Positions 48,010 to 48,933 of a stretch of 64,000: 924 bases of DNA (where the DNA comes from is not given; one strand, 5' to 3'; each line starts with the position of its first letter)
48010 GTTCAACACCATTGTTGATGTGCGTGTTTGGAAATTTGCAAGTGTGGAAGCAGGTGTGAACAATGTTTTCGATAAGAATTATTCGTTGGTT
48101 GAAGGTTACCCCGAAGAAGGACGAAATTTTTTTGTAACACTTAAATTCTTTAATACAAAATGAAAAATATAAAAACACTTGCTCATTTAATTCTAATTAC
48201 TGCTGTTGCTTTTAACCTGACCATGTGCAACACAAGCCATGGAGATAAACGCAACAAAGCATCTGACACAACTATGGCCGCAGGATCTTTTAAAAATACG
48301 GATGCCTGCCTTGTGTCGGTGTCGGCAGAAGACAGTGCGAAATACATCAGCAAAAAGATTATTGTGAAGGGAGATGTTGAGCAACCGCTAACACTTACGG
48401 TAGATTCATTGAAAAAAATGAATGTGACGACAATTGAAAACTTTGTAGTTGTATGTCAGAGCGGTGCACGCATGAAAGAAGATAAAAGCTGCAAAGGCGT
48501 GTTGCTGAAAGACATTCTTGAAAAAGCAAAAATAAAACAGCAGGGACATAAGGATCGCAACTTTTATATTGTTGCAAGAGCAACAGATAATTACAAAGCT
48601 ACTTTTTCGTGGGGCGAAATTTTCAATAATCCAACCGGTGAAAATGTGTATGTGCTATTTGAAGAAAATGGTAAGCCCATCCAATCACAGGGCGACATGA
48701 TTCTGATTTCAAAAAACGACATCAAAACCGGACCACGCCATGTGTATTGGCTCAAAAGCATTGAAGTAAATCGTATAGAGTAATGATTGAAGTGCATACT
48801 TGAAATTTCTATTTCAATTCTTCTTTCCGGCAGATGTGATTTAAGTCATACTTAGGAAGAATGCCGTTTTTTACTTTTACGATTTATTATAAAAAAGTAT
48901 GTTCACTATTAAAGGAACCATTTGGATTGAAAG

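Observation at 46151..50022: TonB-dependent receptor + SUOX-fold lipoprotein + ModE-type regulator + TauE/DUF81 permease leading a Moco operon: candidate non-ModABC molybdenum acquisition system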

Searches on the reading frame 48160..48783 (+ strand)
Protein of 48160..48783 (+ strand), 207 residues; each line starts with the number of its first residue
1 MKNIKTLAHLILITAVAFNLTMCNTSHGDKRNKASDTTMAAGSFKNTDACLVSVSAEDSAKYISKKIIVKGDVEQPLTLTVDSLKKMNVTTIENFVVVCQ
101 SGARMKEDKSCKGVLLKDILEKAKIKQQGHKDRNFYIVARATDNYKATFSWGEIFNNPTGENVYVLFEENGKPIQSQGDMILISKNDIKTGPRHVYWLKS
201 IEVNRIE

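Call 3: search_protein_families(library=pfam, proteins=[window:48160-48783:+], max_evalue=0.01)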
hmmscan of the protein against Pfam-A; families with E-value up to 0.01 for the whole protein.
window:48160-48783:+ (207 aa): 1 family
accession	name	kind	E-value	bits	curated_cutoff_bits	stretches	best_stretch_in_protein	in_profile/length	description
PF00174.25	Oxidored_molyb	-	4.4e-08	33.3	24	1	67-203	14-160/169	Oxidoreductase molybdopterin binding domain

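Call 4: search_protein_families(library=ncbifam, proteins=[window:48160-48783:+], max_evalue=0.01)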
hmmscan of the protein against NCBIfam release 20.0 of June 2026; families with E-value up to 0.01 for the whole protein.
window:48160-48783:+ (207 aa): 1 family
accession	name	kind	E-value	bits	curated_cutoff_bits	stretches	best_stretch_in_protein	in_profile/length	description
NF052245.1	SorA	equivalog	0.0012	17.7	600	0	66-100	95-126/396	SorA family sulfite dehydrogenase catalytic subunit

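Call 10: find_homologous_proteins(query=window:48160-48783:+, max_evalue=0.001)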
Query window:48160-48783:+ (207 aa): 518 proteins with E <= 0.001 among 681 candidates; the best 120 are listed.
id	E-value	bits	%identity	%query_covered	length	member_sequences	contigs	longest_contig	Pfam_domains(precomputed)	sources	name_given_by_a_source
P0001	3.0e-121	421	92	100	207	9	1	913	PF00174.26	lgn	-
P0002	9.3e-90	318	70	99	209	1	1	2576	PF00174.26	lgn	-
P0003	3.7e-89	316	87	78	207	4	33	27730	PF00174.26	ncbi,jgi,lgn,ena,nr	ncbi:hypothetical protein MASR2M18_12500 [Ignavibacteria bacterium]|nr:molybdopterin-dependent oxido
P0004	5.7e-87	309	69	99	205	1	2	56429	PF00174.26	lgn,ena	-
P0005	6.4e-87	309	70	96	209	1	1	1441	PF00174.26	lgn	-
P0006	8.4e-87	308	71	99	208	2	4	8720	PF00174.26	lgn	-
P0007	1.5e-86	307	66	99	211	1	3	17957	PF00174.26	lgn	-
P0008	1.7e-86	307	70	95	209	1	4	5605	PF00174.26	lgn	-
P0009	1.9e-86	307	71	98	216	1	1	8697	PF00174.26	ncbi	-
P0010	5.5e-86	306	68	98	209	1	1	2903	PF00174.26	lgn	-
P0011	9.5e-86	305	72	99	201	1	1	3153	PF00174.26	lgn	-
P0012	9.6e-86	305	69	96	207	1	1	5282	PF00174.26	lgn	-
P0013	1.1e-85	304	82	79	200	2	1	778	PF00174.26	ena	-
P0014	1.6e-85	304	72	92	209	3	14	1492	PF00174.26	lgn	-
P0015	5.2e-85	302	70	95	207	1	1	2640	PF00174.26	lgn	-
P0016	5.5e-85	302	69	96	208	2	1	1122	PF00174.26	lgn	-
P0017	1.4e-84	301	69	95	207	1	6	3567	PF00174.26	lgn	-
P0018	2.9e-84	300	72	91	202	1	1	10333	PF00174.26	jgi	jgi:DMSO/TMAO reductase YedYZ molybdopterin-dependent catalytic subunit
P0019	1.0e-83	298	79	78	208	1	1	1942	PF00174.26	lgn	-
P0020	1.0e-83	298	78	82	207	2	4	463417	PF00174.26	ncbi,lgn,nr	ncbi:MAG: molybdopterin-dependent oxidoreductase [Bacteroidia bacterium]|nr:molybdopterin-dependent 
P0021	1.1e-83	298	67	99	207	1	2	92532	PF00174.26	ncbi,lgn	ncbi:MAG: molybdopterin-dependent oxidoreductase [Flavobacteriales bacterium]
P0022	3.3e-83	296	68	99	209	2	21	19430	PF00174.26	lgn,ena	-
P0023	4.1e-83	296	75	90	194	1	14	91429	PF00174.26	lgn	-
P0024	4.3e-83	296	74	84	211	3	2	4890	PF00174.26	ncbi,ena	-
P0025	7.4e-83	295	66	98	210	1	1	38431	PF00174.26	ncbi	-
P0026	8.2e-83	295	66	96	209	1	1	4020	PF00174.26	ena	-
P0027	1.1e-82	295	80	78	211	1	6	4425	PF00174.26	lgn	-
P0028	1.6e-82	294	68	95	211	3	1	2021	PF00174.26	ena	-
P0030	2.5e-82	294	67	100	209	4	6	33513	PF00174.26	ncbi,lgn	-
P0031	3.4e-82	293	71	92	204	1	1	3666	PF00174.26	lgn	-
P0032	4.6e-82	293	67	100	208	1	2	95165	PF00174.26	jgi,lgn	-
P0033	6.7e-82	292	83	77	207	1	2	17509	PF00174.26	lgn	-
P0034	8.8e-82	292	67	99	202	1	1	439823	PF00174.26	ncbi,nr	ncbi:MAG: molybdopterin-dependent oxidoreductase [Bacteroidetes bacterium]|nr:molybdopterin-dependen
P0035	1.4e-81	291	68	94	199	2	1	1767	PF00174.26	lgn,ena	-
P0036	1.4e-81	291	69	95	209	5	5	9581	PF00174.26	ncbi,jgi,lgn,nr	ncbi:MAG: molybdopterin-dependent oxidoreductase [Bacteroidia bacterium]|jgi:hypothetical protein|nr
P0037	1.5e-81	291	75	90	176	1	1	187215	PF00174.26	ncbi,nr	ncbi:MAG: molybdopterin-dependent oxidoreductase [Bacteroidetes bacterium]|nr:molybdopterin-dependen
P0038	4.8e-81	289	70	89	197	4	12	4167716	PF00174.26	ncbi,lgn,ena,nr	ncbi:MAG: molybdopterin-dependent oxidoreductase [Sphingobacteriales bacterium]|nr:molybdopterin-dep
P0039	6.1e-81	289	67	96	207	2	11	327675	PF00174.26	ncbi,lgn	-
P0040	6.3e-81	289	66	95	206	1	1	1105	PF00174.26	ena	-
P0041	6.5e-81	289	66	95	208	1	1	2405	PF00174.26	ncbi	-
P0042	1.6e-80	288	66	99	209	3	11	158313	PF00174.26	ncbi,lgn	-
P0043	2.2e-80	287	67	97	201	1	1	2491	PF00174.26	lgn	-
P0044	2.6e-80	287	69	94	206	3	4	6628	PF00174.26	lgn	-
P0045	4.7e-80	286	68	91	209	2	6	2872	PF00174.26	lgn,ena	-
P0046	5.0e-80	286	69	89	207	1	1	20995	PF00174.26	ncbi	-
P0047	5.1e-80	286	65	100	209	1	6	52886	PF00174.26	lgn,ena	-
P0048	7.8e-80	285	67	98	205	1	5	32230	PF00174.26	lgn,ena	-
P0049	9.8e-80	285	66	98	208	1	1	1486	PF00174.26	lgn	-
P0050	1.2e-79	285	67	100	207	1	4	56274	PF00174.26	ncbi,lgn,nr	ncbi:MAG: molybdopterin-dependent oxidoreductase [Bacteroidetes bacterium]|nr:molybdopterin-dependen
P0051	2.6e-79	284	78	77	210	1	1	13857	PF00174.26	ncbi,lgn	-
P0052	2.6e-79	284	65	98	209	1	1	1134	PF00174.26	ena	-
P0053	2.8e-79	284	66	98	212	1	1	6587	PF00174.26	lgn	-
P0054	2.9e-79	284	68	100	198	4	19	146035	PF00174.26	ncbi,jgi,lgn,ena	jgi:hypothetical protein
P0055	3.2e-79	283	67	95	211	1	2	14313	PF00174.26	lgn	-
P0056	1.1e-78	282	64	99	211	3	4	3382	PF00174.26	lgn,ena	-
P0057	1.2e-78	282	76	78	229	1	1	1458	PF00174.26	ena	-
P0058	1.8e-78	281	65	96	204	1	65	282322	PF00174.26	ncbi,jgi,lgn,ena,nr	ncbi:MAG TPA: molybdopterin-dependent oxidoreductase [Niabella sp.]|nr:molybdopterin-dependent oxido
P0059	3.5e-78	280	63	98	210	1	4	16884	PF00174.26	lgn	-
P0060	4.3e-78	280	65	99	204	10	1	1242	PF00174.26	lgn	-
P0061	5.4e-78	279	63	95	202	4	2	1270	PF00174.26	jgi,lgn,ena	jgi:hypothetical protein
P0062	1.7e-77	278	71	88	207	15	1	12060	PF00174.26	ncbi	-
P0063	1.9e-77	278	78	76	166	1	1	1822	PF00174.26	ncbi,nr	ncbi:MAG TPA: molybdopterin-dependent oxidoreductase [Flavobacteriales bacterium]|nr:molybdopterin-d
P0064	2.6e-77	277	74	77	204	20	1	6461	PF00174.26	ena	-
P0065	2.9e-77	277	68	96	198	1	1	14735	PF00174.26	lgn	-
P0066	3.9e-77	277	67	96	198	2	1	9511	PF00174.26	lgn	-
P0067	7.3e-77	276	62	100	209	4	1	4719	PF00174.26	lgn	-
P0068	8.2e-77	276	67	100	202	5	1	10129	PF00174.26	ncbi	ncbi:hypothetical protein MASR2M41_15320 [Flammeovirgaceae bacterium]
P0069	8.7e-77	276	64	98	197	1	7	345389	PF00174.26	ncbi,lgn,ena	-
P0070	8.8e-77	276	62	99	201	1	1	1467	PF00174.26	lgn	-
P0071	9.8e-77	275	67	96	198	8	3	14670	PF00174.26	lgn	-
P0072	1.4e-76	275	66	95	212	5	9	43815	PF00174.26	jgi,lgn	-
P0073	1.4e-76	275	65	98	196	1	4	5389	PF00174.26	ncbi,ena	-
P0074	1.4e-76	275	65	99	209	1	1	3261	PF00174.26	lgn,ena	-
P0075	2.2e-76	274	64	95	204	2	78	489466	PF00174.26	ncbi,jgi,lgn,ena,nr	ncbi:MAG TPA: molybdopterin-dependent oxidoreductase [Cyclobacteriaceae bacterium]|nr:molybdopterin-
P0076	2.4e-76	274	65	97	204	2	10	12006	PF00174.26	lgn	-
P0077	3.1e-76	274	68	96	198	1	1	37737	PF00174.26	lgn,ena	-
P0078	4.0e-76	273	71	84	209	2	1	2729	PF00174.26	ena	-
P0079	4.7e-76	273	66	95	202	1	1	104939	PF00174.26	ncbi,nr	ncbi:MAG: molybdopterin-dependent oxidoreductase [Crocinitomicaceae bacterium]|nr:molybdopterin-depe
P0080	5.3e-76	273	63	95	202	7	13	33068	PF00174.26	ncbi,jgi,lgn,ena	-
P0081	1.1e-75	272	67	96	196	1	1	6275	PF00174.26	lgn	-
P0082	1.7e-75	271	65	100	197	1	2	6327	PF00174.26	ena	-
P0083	3.3e-75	270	64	95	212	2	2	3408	PF00174.26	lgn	-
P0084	4.1e-75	270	77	76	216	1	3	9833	PF00174.26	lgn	-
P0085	4.7e-75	270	62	98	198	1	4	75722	PF00174.26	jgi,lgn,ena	jgi:DMSO/TMAO reductase YedYZ molybdopterin-dependent catalytic subunit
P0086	6.8e-75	269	64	94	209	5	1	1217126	PF00174.26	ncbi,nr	ncbi:MAG: molybdopterin-dependent oxidoreductase [Flavobacteriales bacterium]|nr:molybdopterin-depen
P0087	6.8e-75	269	68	89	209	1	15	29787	PF00174.26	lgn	-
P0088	8.6e-75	269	74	77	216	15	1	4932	PF00174.26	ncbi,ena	-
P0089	1.4e-74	268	63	100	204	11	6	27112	PF00174.26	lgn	-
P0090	1.5e-74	268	65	95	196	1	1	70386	PF00174.26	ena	-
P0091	6.1e-74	266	66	95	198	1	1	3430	PF00174.26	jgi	jgi:hypothetical protein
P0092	8.4e-74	266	64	96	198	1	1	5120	PF00174.26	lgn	-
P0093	9.0e-74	266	64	95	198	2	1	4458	PF00174.26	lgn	-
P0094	1.2e-73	265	64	95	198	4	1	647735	PF00174.26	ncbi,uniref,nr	ncbi:molybdopterin-dependent oxidoreductase [Flavobacterium johnsoniae]|uniref:Oxidoreductase molybd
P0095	1.2e-73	265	60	99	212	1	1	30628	PF00174.26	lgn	-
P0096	1.4e-73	265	62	99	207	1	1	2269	PF00174.26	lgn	-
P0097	1.6e-73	265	64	95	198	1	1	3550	PF00174.26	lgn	-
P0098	1.7e-73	265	65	95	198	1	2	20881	PF00174.26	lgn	-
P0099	1.9e-73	265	64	95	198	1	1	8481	PF00174.26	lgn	-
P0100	2.0e-73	265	65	96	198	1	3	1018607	PF00174.26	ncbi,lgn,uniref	ncbi:molybdopterin-dependent oxidoreductase [Flavobacterium aquidurense]|uniref:molybdopterin-depend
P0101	2.1e-73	264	64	95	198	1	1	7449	PF00174.26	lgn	-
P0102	2.1e-73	264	65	96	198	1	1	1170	PF00174.26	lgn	-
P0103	2.8e-73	264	64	95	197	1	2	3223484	PF00174.26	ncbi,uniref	ncbi:molybdopterin-dependent oxidoreductase [Flavobacterium procerum]|uniref:Molybdopterin-dependent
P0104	3.1e-73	264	64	95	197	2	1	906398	PF00174.26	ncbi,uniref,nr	ncbi:molybdopterin-dependent oxidoreductase [Flavobacterium ustbae]|uniref:molybdopterin-dependent o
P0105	3.9e-73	264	65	96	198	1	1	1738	PF00174.26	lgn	-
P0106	4.1e-73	264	63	95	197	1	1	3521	PF00174.26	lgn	-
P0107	4.2e-73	264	64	95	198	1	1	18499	PF00174.26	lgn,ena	-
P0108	5.7e-73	263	65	96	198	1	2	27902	PF00174.26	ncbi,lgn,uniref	ncbi:molybdopterin-dependent oxidoreductase [Flavobacterium aquidurense]|uniref:molybdopterin-depend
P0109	6.2e-73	263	64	96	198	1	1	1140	PF00174.26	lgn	-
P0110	6.2e-73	263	65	95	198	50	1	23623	PF00174.26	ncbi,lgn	ncbi:MAG: molybdopterin-dependent oxidoreductase [Flavobacterium sp.]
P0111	6.3e-73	263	61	95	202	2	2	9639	PF00174.26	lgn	-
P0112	1.1e-72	262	64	96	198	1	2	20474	PF00174.26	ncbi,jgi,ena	jgi:hypothetical protein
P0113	1.2e-72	262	65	97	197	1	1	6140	PF00174.26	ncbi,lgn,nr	ncbi:MAG: hypothetical protein EOO44_12370 [Flavobacterium sp.]|nr:MAG: hypothetical protein EOO44_1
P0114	1.4e-72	262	62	95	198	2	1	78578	PF00174.26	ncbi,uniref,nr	ncbi:molybdopterin-dependent oxidoreductase [Flavobacterium sp. HTF]|uniref:molybdopterin-dependent 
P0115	1.8e-72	261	62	95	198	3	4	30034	PF00174.26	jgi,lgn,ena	-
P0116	1.9e-72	261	63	96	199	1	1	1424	PF00174.26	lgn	-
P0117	2.3e-72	261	64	95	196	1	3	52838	PF00174.26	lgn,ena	-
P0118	2.9e-72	261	65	95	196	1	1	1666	PF00174.26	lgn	-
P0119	3.2e-72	261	65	95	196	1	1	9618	PF00174.26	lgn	-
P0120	3.2e-72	261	64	95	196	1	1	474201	PF00174.26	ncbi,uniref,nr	ncbi:molybdopterin-dependent oxidoreductase [Flavobacterium pectinovorum]|uniref:molybdopterin-depen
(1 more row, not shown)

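Call 13: find_related_loci(query=window:48160-48783:+, collection=genome_contigs, flank=10000)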
Query window:48160-48783:+ (207 aa) in genome_contigs; peptide patterns used: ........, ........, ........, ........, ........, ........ (x = any residue, [..] = any of these).
357 stretches matched a pattern; 10 encode a relative of the query (tblastn E <= 1e-3); 10 distinct loci.
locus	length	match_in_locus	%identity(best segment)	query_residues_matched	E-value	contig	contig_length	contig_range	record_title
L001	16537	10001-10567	69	23-207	2e-85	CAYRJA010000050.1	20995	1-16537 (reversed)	MAG TPA_asm: uncultured Bifidobacteriaceae bacterium isolate binchicken_co16_171 genome assembly, contig: NODE_4219_leng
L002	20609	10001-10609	60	1-206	2e-78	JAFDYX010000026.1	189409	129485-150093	MAG: Bacteroidetes bacterium isolate SZAS-68 CK_MAG-11__26__length-189409, whole genome shotgun sequence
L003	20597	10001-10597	56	2-207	4e-71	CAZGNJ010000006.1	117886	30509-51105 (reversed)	MAG TPA_asm: uncultured Ginsengibacter sp. isolate SRP263991_co5_2 genome assembly, contig: NODE_357_length_117886_cov_6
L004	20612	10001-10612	55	1-207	6e-70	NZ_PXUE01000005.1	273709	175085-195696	Chryseobacterium aurantiacum strain F30 Scaffold5_1, whole genome shotgun sequence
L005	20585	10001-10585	56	10-207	8e-66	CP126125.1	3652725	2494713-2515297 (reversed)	MAG: Cytophagales bacterium isolate bin_008 chromosome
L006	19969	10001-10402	39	75-203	7e-20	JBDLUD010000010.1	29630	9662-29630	MAG: Pseudomonadota bacterium isolate lewisrun_2019_sw_WHONDRS-S19S_0014_F_bin.27 scaffold_112, whole genome shotgun seq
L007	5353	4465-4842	40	75-195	5e-19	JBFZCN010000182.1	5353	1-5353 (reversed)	MAG: Burkholderiales bacterium isolate PPR_0523 k121_385831, whole genome shotgun sequence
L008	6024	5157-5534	39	75-195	2e-18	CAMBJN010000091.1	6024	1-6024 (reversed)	MAG: Polynucleobacter meluiroseus isolate MiE-16apr19-231 genome assembly, contig: MiE-16apr19-C31973, whole genome shot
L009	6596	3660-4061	37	75-203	4e-18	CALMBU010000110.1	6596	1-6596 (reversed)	MAG TPA_asm: uncultured Polynucleobacter sp. isolate SRR7468254_bin.15_CONCOCT_v1.1_MAG genome assembly, contig: ERZ1022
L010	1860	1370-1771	37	75-203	5e-18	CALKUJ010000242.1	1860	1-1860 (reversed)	MAG TPA_asm: uncultured Polynucleobacter sp. isolate SRR6231135_bin.89_CONCOCT_v1.1_MAG genome assembly, contig: ERZ6502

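Call 14: find_encoding_contigs(protein=P0094, flank=10000, max_places=3)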
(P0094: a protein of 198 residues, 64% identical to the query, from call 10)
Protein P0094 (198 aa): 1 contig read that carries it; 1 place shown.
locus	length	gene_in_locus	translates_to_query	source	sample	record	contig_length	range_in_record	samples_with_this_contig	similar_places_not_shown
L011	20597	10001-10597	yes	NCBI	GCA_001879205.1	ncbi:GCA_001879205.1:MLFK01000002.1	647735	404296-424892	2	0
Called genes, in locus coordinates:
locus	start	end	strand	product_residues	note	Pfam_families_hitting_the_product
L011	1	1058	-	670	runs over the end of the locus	PF07730:HisKA_3, PF02518:HATPase_c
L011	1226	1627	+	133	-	-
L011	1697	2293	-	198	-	-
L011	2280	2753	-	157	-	PF04542:Sigma70_r2, PF08281:Sigma70_r4_2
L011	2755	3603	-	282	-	PF12146:Hydrolase_4 (weak), PF00561:Abhydrolase_1, PF12697:Abhydrolase_6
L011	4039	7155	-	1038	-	PF00133:tRNA-synt_1, PF09334:tRNA-synt_1g, PF13603:tRNA-synt_1_2, PF08264:Anticodon_1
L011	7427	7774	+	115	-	PF00126:HTH_1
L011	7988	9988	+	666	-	PF07715:Plug, PF00593:TonB_dep_Rec_b-barrel, PF14905:OMP_b-brl_3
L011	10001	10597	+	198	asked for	PF00174:Oxidored_molyb (weak)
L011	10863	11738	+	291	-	PF18075:FtsX_ECD, PF02687:FtsX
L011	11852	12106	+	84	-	PF11297:DUF3098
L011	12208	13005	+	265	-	PF02673:BacA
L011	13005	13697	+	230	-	PF01509:TruB_N, PF16198:TruB_C_2 (weak)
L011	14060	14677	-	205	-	PF14595:Thioredoxin_9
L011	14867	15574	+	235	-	PF00696:AA_kinase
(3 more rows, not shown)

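Call 15: find_encoding_contigs(protein=P0038, flank=10000, max_places=3)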
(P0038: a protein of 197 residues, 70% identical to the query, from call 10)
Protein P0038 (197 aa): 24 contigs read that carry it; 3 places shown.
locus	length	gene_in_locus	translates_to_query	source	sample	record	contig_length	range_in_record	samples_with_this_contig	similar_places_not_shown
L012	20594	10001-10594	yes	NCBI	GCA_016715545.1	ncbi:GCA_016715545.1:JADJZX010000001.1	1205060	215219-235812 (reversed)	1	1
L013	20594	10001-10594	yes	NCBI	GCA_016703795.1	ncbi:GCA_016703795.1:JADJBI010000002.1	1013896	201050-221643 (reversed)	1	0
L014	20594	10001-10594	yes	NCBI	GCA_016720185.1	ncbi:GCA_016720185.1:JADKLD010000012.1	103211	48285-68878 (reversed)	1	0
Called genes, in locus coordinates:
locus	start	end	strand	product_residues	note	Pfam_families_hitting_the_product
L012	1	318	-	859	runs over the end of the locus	-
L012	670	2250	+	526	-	PF07995:GSDH, PF19408:PKD_6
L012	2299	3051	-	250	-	PF00583:Acetyltransf_1, PF13673:Acetyltransf_10, PF13508:Acetyltransf_7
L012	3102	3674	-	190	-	-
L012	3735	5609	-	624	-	PF00664:ABC_membrane, PF00005:ABC_tran, PF02463:SMC_N (weak)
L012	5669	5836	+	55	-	-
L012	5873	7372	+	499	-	PF00069:Pkinase, PF07714:PK_Tyr_Ser-Thr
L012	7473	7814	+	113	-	PF00126:HTH_1 (weak)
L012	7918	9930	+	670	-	PF07715:Plug, PF00593:TonB_dep_Rec_b-barrel, PF14905:OMP_b-brl_3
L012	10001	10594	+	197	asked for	PF00174:Oxidored_molyb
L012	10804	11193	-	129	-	PF18962:Por_Secre_tail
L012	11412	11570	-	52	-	-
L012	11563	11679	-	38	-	PF13612:DDE_Tnp_1_3 (weak)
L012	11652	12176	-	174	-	PF01609:DDE_Tnp_1, PF13612:DDE_Tnp_1_3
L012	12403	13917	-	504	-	-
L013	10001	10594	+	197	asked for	PF00174:Oxidored_molyb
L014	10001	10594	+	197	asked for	PF00174:Oxidored_molyb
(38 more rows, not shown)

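Call 26: search_solved_structures(query=A1, max_evalue=1, show_alignments=3)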
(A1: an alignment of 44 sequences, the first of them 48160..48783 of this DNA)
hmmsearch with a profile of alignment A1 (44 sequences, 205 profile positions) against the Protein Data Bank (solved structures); distinct sequences matched with E-value up to 1: 0.

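Call 30: find_related_loci(query=A1, collection=metagenome_contigs, flank=10000)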
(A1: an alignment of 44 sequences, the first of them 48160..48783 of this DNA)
Query A1 (207 aa) in metagenome_contigs; peptide patterns used: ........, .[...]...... (x = any residue, [..] = any of these).
163 stretches matched a pattern; 94 encode a relative of the query (tblastn E <= 1e-3); the best 80 are kept; 80 distinct loci.
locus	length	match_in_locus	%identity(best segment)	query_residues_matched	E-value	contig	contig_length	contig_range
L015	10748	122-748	72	2-207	5e-96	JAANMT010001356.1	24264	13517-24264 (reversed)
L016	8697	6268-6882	71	5-206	6e-94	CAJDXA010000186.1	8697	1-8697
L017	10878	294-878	72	18-207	1e-90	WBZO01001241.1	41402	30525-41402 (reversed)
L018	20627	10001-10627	67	1-207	9e-90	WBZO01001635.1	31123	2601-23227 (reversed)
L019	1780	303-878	68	12-206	4e-93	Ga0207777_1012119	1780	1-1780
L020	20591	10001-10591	68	7-207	1e-87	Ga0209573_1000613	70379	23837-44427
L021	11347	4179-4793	64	1-206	5e-86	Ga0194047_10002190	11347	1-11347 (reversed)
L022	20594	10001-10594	65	9-207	2e-85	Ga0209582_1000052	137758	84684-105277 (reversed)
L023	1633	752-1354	68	1-206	5e-90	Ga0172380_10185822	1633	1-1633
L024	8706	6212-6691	78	48-207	5e-85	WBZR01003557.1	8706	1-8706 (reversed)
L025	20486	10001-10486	74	46-207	1e-84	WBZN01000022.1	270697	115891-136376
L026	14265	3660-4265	63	11-207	5e-84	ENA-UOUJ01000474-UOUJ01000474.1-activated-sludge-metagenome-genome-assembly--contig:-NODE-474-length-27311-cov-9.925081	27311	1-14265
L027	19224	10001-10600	67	2-207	1e-83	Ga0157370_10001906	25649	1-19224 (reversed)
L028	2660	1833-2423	64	10-206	6e-85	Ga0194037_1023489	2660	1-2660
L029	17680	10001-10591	64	10-206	3e-83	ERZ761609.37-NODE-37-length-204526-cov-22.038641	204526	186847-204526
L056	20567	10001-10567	60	11-206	2e-74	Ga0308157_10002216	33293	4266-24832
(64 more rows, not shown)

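Call 33: predict_structure(alignment_id=A1)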
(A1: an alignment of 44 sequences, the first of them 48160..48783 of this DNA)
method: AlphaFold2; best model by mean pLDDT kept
length: 207 residues; sequences in the alignment: 44
mean_pLDDT: 76.4   pTM: 0.64
mean pLDDT of the five models: 76.4, 76.1, 72.4, 70.9, 68.2
residues with pLDDT >= 90: 86; 70-90: 45; 50-70: 44; < 50: 32
segments of 3 or more residues with pLDDT < 50: 28-54
pLDDT, mean of each block of 10 residues (from residue 1): 65 76 56 41 38 51 83 96 95 69 61 96 89 86 92 81 92 87 76 86 93
secondary structure, 60 per line:
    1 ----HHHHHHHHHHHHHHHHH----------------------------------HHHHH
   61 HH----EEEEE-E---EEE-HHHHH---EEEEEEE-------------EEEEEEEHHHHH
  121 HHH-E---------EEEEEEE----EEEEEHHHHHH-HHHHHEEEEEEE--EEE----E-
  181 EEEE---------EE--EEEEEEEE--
elements in order: H5-21 H56-62 E67-71 E77-79 H81-85 E89-95 E109-115 H116-123 E135-141 E146-150 H151-156 H158-162 E163-169 E172-174 E181-184 E198-205
